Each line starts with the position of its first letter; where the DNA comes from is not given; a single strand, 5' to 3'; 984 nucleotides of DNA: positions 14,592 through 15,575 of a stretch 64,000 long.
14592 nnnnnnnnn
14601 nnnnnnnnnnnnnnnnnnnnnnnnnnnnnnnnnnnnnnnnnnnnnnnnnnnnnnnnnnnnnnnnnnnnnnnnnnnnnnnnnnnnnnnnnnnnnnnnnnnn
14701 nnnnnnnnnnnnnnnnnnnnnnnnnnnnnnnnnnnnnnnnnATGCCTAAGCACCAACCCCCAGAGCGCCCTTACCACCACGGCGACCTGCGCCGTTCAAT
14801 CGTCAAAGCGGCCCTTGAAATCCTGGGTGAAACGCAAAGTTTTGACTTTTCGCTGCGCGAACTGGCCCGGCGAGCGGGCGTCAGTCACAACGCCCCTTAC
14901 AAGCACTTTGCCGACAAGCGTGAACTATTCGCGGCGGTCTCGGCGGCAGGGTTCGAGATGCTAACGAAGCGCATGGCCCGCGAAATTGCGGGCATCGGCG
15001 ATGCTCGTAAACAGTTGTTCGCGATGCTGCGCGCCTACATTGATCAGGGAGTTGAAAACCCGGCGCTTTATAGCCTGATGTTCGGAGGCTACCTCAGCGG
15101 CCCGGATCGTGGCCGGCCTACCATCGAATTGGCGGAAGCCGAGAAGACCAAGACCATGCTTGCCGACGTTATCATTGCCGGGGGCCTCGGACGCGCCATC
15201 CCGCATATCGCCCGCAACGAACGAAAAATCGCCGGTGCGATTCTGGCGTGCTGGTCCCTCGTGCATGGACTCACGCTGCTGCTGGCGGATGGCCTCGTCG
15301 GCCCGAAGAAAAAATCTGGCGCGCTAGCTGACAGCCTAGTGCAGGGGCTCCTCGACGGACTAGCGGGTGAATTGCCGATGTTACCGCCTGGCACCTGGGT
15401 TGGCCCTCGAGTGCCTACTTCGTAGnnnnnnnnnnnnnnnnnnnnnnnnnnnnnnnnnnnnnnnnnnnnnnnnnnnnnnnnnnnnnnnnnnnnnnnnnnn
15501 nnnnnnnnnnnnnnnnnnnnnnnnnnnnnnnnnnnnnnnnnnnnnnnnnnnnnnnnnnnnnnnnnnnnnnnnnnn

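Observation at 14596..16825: ~120-bp TetR-type operator/promoter module duplicated in front of the BTLCP operon, suggesting a shared regulon for efflux pump and protease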

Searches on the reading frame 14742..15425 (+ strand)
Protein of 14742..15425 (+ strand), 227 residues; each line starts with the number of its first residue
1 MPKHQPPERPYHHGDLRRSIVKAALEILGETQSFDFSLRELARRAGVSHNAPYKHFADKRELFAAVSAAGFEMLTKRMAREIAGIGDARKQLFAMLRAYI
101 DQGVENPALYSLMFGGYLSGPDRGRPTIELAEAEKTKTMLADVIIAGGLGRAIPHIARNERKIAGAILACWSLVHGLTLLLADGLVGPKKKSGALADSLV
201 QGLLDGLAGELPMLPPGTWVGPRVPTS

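Call 8: search_protein_families(library=pfam, proteins=[window:14742-15425:+], max_evalue=0.01)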
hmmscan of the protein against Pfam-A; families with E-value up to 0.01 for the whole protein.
window:14742-15425:+ (227 aa): 2 families
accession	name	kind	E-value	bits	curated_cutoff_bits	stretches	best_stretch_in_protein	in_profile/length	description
PF13305.11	TetR_C_33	-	1.2e-09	39.1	26.8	1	92-201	1-101/103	Tetracyclin repressor-like, C-terminal domain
PF00440.29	TetR_N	-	3.8e-09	36.6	24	1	20-66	1-47/47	Bacterial regulatory proteins, tetR family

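Call 9: find_related_loci(query=window:14742-15425:+, collection=genome_contigs, flank=6000)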
Query window:14742-15425:+ (227 aa) in genome_contigs; peptide patterns used: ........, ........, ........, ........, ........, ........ (x = any residue, [..] = any of these).
508 stretches matched a pattern; 414 encode a relative of the query (tblastn E <= 1e-3); the best 80 are kept; 80 distinct loci.
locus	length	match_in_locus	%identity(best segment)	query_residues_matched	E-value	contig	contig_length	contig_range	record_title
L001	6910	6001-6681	89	1-227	3e-135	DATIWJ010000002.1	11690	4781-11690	MAG TPA_asm: Pseudolabrys sp. isolate SMAG_U15220 k141_2821960, whole genome shotgun sequence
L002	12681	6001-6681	85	1-227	7e-127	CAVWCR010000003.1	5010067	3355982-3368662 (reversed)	MAG: uncultured Alphaproteobacteria bacterium isolate MFD04944.bin.1.54 genome assembly, contig: contig_28086, whole gen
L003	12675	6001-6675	84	1-225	5e-126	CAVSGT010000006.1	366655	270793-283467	MAG: uncultured Alphaproteobacteria bacterium isolate MFD05684.bin.2.190 genome assembly, contig: contig_24363, whole ge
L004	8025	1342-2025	84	1-227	2e-125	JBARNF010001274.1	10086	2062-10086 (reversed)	MAG: Bradyrhizobium sp. isolate MFD06661_ilm_asm_bin7 k127_216631, whole genome shotgun sequence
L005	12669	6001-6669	85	1-223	1e-124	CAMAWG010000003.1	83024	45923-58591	MAG: Rhodoplanes piscinae isolate MaH-09apr19-54 genome assembly, contig: MaH-09apr19-C458, whole genome shotgun sequenc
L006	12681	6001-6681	84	1-227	8e-125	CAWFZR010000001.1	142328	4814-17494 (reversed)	MAG: uncultured Alphaproteobacteria bacterium isolate MFD09267.bin.2.11 genome assembly, contig: contig_100933, whole ge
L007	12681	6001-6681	84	1-227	1e-124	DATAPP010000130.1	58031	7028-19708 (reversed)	MAG TPA_asm: Pseudolabrys sp. isolate SMAG_U5444 k141_550365, whole genome shotgun sequence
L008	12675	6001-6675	85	1-225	2e-124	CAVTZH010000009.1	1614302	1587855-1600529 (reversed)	MAG: uncultured Alphaproteobacteria bacterium isolate MFD09267.bin.2.200 genome assembly, contig: contig_3100, whole gen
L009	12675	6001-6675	84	1-225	1e-123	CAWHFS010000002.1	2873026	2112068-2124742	MAG: uncultured Alphaproteobacteria bacterium isolate MFD00822.bin.1.254 genome assembly, contig: contig_44053, whole ge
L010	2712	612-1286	83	1-225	2e-128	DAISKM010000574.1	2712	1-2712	MAG TPA_asm: Pseudolabrys sp. isolate CTOTU25442 NODE_4241_length_2712_cov_2.966127, whole genome shotgun sequence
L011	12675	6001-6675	82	1-225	2e-122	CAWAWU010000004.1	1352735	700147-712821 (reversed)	MAG: uncultured Alphaproteobacteria bacterium isolate MFD06742.bin.3.344 genome assembly, contig: contig_13583, whole ge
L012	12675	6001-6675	82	1-225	3e-122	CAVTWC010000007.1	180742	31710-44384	MAG: uncultured Alphaproteobacteria bacterium isolate MFD04967.bin.1.219 genome assembly, contig: contig_12896, whole ge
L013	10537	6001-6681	82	1-227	2e-122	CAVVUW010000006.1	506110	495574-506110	MAG: uncultured Alphaproteobacteria bacterium isolate MFD03975.bin.1.169 genome assembly, contig: contig_326, whole geno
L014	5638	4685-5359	82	1-225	1e-122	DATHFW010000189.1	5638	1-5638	MAG TPA_asm: Steroidobacteraceae bacterium isolate SMAG_U12457 k141_91339, whole genome shotgun sequence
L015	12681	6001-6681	81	1-227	6e-122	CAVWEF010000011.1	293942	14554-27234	MAG: uncultured Alphaproteobacteria bacterium isolate MFD09286.bin.2.79 genome assembly, contig: contig_49312, whole gen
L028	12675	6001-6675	78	1-225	9e-115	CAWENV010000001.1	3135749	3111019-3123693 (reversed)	MAG: uncultured Alphaproteobacteria bacterium isolate MFD05521.bin.1.19 genome assembly, contig: contig_3021, whole geno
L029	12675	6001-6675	77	1-225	2e-114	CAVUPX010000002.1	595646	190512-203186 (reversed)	MAG: uncultured Alphaproteobacteria bacterium isolate MFD03975.bin.1.276 genome assembly, contig: contig_11658, whole ge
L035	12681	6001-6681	78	1-227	2e-111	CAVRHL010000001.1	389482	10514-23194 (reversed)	MAG: uncultured Alphaproteobacteria bacterium isolate MFD05521.bin.2.54 genome assembly, contig: contig_104009, whole ge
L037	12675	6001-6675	74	1-225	2e-109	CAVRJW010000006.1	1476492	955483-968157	MAG: uncultured Alphaproteobacteria bacterium isolate MFD05521.bin.1.214 genome assembly, contig: contig_37577, whole ge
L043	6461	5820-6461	72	8-221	2e-97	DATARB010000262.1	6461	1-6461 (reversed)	MAG TPA_asm: Pseudolabrys sp. isolate SMAG_U5482 k141_2057883, whole genome shotgun sequence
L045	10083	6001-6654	67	8-225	2e-94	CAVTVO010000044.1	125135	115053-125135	MAG: uncultured Alphaproteobacteria bacterium isolate MFD04944.bin.2.44 genome assembly, contig: contig_83945, whole gen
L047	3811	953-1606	65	8-225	7e-94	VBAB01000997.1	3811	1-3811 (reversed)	MAG: Alphaproteobacteria bacterium isolate AP_23 14_0903_02_30cm_scaffold_244027, whole genome shotgun sequence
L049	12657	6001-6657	65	8-226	9e-93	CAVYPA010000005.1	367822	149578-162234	MAG: uncultured Alphaproteobacteria bacterium isolate MFD06298.bin.1.126 genome assembly, contig: contig_33022, whole ge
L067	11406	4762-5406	62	8-222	2e-83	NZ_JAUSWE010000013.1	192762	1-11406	Rhizobium mesoamericanum strain DSM 28449 Ga0480173_13, whole genome shotgun sequence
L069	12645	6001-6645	62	8-222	4e-83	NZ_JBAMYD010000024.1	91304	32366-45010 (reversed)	Rhizobium aouanii strain 1AS14I strain_1AS14I_contig_24, whole genome shotgun sequence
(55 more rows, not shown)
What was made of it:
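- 14742..15425 (+): tetR: TetR-family regulator (TetR_N + TetR_C_33), the only TetR paralogue in the window. Orthologues at 59-89% identity were found in 80 loci (call 9).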

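Call 25: search_solved_structures(query=window:14742-15425:+, max_evalue=0.001)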
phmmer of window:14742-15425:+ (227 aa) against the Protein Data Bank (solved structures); distinct sequences matched with E-value up to 0.001: 18.
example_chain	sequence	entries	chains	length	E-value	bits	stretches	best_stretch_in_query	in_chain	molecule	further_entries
3on2_A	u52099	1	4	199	3e-19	72.8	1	7-186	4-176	Probable transcriptional regulator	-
6o6n_A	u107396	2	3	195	2.2e-05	27.4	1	30-122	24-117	TetR family transcriptional regulator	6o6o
2np5_A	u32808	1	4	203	3.1e-05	27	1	20-99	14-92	Transcriptional regulator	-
6o6p_A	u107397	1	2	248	3.4e-05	26.8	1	24-122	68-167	TetR family transcriptional regulator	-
3dew_A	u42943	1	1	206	4.1e-05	26.6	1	14-165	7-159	Transcriptional regulator, TetR family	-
3dcf_A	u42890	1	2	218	9.2e-05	25.4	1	11-139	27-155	transcriptional regulator of the TetR/AcrR family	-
2oer_A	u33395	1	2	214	0.00012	25.1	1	12-169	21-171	Probable transcriptional regulator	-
5yek_A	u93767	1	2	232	0.00021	24.2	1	18-68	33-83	TetR family transcriptional regulator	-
5yej_A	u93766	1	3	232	0.00021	24.2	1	18-68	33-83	TetR family transcriptional regulator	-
1zkg_A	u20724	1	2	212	0.00027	23.9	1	11-110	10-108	transcriptional regulator, TetR family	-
5xs9_A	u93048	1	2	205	0.00028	23.9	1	19-68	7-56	TetR family transcriptional regulator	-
2dg7_A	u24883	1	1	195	0.00035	23.5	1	19-105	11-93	putative transcriptional regulator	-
5mru_A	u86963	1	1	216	0.0004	23.3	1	19-73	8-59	Tetracycline Repressor, class A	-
8sv6_A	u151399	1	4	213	0.00064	22.7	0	33-102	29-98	Fatty acid metabolism regulator protein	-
3bni_A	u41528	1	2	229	0.00065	22.6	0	19-131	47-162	Putative TetR-family transcriptional regulator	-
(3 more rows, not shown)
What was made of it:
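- Closest known: TetR/tetO and local TetR-family efflux repressors. Different: The regulator belongs to the uncharacterised TetR_C_33 group, and its nearest solved structure is the unnamed 3on2 (call 25).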

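Call 28: search_protein_families(library=pfam, proteins=[L029:847-4758:-, L037:861-4760:-, L028:881-1591:-, L035:6826-7119:-], max_evalue=0.01)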
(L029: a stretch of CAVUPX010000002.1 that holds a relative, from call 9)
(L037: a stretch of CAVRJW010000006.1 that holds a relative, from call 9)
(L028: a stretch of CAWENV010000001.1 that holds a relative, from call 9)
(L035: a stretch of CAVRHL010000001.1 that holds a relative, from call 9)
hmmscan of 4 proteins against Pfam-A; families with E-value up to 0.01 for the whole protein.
L029:847-4758:- (1303 aa): 4 families
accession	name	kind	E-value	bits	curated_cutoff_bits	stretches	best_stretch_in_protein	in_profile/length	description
PF00873.25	ACR_tran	-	2.6e-165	552.3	28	1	7-1004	2-1018/1021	AcrB/AcrD/AcrF family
PF06035.17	Peptidase_C93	-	1.3e-17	64.5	27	1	1135-1263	13-132/162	Bacterial transglutaminase-like cysteine proteinase BTLCP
PF01841.26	Transglut_core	-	0.00012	22.7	23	1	1179-1257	26-107/108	Transglutaminase-like superfamily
PF04473.18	DUF553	-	0.0011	18.9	20.5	1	1191-1261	48-116/140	Transglutaminase-like domain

L037:861-4760:- (1299 aa): 4 families
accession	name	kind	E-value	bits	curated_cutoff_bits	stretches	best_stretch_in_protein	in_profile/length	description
PF00873.25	ACR_tran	-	2e-164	549.4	28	1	7-1004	2-1018/1021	AcrB/AcrD/AcrF family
PF06035.17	Peptidase_C93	-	3.6e-17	63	27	1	1131-1259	13-132/162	Bacterial transglutaminase-like cysteine proteinase BTLCP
PF04473.18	DUF553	-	9.1e-05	22.4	20.5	1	1187-1256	48-115/140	Transglutaminase-like domain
PF01841.26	Transglut_core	-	0.00071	20.3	23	1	1178-1253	29-107/108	Transglutaminase-like superfamily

L028:881-1591:- (236 aa): 3 families
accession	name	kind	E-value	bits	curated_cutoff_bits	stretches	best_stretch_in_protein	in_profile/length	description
PF06035.17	Peptidase_C93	-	1.7e-13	51.1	27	1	70-192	13-131/162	Bacterial transglutaminase-like cysteine proteinase BTLCP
PF04473.18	DUF553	-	3.2e-06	27.1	20.5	1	121-192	49-117/140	Transglutaminase-like domain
PF01841.26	Transglut_core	-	8.4e-06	26.5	23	1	108-187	29-107/108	Transglutaminase-like superfamily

L035:6826-7119:- (97 aa): 0 families
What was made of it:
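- On Cysteine rich repeat (PF00839) proteins: There is no direct Pfam hit (calls 8, 28).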

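Call 46: find_homologous_proteins(query=L029:850-1671:-, max_evalue=0.00001)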
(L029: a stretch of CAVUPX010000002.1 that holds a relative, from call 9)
Query L029:850-1671:- (274 aa): 6078 proteins with E <= 0.00001 among 8000 candidates; the best 120 are listed.
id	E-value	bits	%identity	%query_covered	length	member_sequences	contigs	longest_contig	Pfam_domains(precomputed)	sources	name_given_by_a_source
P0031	5.1e-153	526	88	96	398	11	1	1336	PF06035.18,PF00873.26,PF01841.26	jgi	jgi:predicted transglutaminase-like cysteine proteinase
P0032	1.2e-133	462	80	100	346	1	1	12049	PF06035.18,PF01841.26,PF04473.19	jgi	jgi:predicted transglutaminase-like cysteine proteinase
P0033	1.4e-128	446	76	100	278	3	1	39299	PF06035.18,PF01841.26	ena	-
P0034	3.3e-126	438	75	100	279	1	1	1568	PF06035.18,PF01841.26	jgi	jgi:predicted transglutaminase-like cysteine proteinase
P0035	2.2e-124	432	74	100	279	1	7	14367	PF06035.18,PF01841.26,PF04473.19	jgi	jgi:predicted transglutaminase-like cysteine proteinase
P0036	1.2e-113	397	71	94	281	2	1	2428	PF06035.18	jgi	jgi:predicted transglutaminase-like cysteine proteinase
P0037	2.1e-112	393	71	94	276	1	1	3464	PF06035.18,PF01841.26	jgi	jgi:predicted transglutaminase-like cysteine proteinase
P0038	3.6e-112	392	69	95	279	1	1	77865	PF06035.18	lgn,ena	-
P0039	4.7e-112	392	68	100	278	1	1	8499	PF06035.18,PF01841.26,PF04473.19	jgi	jgi:predicted transglutaminase-like cysteine proteinase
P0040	5.3e-112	391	69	95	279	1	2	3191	PF06035.18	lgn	-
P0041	8.8e-111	387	71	100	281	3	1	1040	PF06035.18,PF04473.19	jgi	jgi:predicted transglutaminase-like cysteine proteinase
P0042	3.1e-110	386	95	68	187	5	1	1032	PF06035.18,PF04473.19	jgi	jgi:predicted transglutaminase-like cysteine proteinase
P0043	8.5e-110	384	69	100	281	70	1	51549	PF06035.18,PF04473.19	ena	-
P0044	4.2e-109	382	67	100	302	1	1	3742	PF06035.18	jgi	jgi:predicted transglutaminase-like cysteine proteinase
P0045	8.0e-109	381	68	99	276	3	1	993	PF06035.18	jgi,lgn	jgi:predicted transglutaminase-like cysteine proteinase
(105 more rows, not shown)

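Call 47: find_encoding_contigs(protein=P0032, flank=8000, max_places=1)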
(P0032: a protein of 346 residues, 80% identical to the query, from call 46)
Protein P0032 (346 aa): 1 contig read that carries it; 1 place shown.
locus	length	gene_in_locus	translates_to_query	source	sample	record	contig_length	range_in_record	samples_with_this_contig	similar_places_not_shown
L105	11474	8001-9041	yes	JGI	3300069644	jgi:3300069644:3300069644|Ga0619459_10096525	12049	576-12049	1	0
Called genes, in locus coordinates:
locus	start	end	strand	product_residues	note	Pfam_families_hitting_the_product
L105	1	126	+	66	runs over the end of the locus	-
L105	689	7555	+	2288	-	PF19077:Big_13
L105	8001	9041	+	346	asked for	PF06035:Peptidase_C93, PF04473:DUF553 (faint), PF01841:Transglut_core (weak)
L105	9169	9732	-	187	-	PF11937:DUF3455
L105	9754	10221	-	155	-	PF04542:Sigma70_r2, PF22029:PhyR_sigma2, PF08281:Sigma70_r4_2, PF04545:Sigma70_r4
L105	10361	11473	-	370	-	?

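Call 48: find_encoding_contigs(protein=P0033, flank=8000, max_places=1)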
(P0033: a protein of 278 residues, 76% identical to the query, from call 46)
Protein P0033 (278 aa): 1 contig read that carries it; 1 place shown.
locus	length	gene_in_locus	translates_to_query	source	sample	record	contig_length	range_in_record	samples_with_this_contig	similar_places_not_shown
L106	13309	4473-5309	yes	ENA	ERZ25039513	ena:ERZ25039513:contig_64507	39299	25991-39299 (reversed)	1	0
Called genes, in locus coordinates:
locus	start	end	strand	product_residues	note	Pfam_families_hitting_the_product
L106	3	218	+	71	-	?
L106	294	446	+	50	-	-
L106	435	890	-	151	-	PF02586:SRAP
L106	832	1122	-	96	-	PF02586:SRAP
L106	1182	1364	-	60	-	-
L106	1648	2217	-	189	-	-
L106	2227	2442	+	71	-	-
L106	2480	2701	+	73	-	-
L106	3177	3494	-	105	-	-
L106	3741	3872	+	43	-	-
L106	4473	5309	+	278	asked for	PF06035:Peptidase_C93, PF01841:Transglut_core (faint)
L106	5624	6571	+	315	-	PF00389:2-Hacid_dh, PF02826:2-Hacid_dh_C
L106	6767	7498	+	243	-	PF01965:DJ-1_PfpI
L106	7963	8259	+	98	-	PF07045:DUF1330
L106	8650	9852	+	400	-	PF02417:Chromate_transp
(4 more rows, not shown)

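Call 49: find_encoding_contigs(protein=P0035, flank=8000, max_places=2)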
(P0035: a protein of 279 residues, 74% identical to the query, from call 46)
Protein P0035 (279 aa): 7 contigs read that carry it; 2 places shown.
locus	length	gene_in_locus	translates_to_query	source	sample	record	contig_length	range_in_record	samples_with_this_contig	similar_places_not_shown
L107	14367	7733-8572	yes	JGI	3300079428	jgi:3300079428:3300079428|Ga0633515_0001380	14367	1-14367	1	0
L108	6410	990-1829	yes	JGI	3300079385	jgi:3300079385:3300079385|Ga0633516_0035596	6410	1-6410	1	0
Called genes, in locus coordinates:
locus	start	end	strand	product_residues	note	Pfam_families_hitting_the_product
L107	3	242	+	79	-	?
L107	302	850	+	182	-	PF00578:AhpC-TSA, PF08534:Redoxin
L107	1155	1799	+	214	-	PF09335:VTT_dom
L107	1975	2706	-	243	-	PF23023:Anti-Pycsar_Apyc1, PF00753:Lactamase_B, PF13483:Lactamase_B_3 (faint), PF12706:Lactamase_B_2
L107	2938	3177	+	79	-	-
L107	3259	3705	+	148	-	PF09996:DUF2237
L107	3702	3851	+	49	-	PF03449:GreA_GreB_N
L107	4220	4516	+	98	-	-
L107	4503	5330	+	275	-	PF01638:HxlR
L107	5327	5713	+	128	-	PF04343:DUF488, PF22751:DUF488-N3a, PF22752:DUF488-N3i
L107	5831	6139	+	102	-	-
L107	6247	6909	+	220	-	PF10067:DUF2306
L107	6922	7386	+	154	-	PF00903:Glyoxalase, PF18029:Glyoxalase_6 (weak)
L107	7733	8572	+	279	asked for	PF06035:Peptidase_C93, PF01841:Transglut_core (faint), PF04473:DUF553 (faint)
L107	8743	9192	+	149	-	PF12973:Cupin_7, PF14499:DUF4437 (weak), PF07883:Cupin_2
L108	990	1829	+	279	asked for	PF06035:Peptidase_C93, PF01841:Transglut_core (faint), PF04473:DUF553 (faint)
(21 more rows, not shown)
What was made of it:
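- Tried and rejected: Close stand-alone relatives of the fused BTLCP domain (P0032, P0033, P0035) lie in unrelated contexts, one next to a giant Big_13 protein (calls 46-49).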

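Call 58: search_protein_families(library=ncbifam, proteins=[window:14742-15425:+], max_evalue=0.001)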
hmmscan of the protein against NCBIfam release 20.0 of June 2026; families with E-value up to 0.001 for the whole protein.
window:14742-15425:+ (227 aa): 13 families
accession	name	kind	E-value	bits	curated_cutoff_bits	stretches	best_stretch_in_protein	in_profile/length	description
NF053731.1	TransRegFasRMycb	equivalog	8.2e-10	38.8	330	1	17-117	13-113/199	HTH-type transcriptional activator FasR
NF008402.0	PRK11202.1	equivalog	8.5e-09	35.4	151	1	16-71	12-69/211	HTH-type transcriptional repressor FabR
TIGR03384.1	betaine_BetI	equivalog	1.2e-08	34.9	201.3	1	17-106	10-99/189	choline-binding transcriptional repressor BetI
NF038211.1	MFT_alt_reg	equivalog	1.6e-07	31.8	285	1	19-76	5-62/193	mycofactocin system transcriptional regulator MftR2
NF051852.1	efflux_TF_MtrR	exception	4.5e-07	29.9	280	1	17-86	12-81/205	multidrug efflux system transcriptional repressor MtrR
NF001978.0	PRK00767.1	equivalog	9.6e-07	28.8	118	1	17-101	11-96/197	transcriptional regulator BetI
NF050111.1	TransRegSACE7040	equivalog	2.2e-06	27.7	250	1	17-110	3-96/186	SACE_7040 family transcriptional regulator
NF010319.1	PRK13756.1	equivalog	2.8e-06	27.3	265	1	17-81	4-65/199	tetracycline resistance transcriptional repressor TetR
NF007949.0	PRK10668.1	equivalog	2e-05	24.2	271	1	16-68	12-64/216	multidrug efflux transporter transcriptional repressor AcrR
NF041196.1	ScbR_bind_reg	equivalog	5e-05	23.5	150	1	17-82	8-73/191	ScbR family autoregulator-binding transcription factor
NF007015.0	PRK09480.1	equivalog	8.4e-05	22.2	120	1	14-117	9-112/197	nucleoid occlusion factor SlmA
NF053878.1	FATransRegFadRBac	equivalog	0.0001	22.2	200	1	19-109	7-97/190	fatty acid metabolism transcriptional regulator FadR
NF053516.1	TranRepPrsAVib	equivalog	0.00034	20.5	300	1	16-88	7-79/208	TetR family transcriptional repressor PsrA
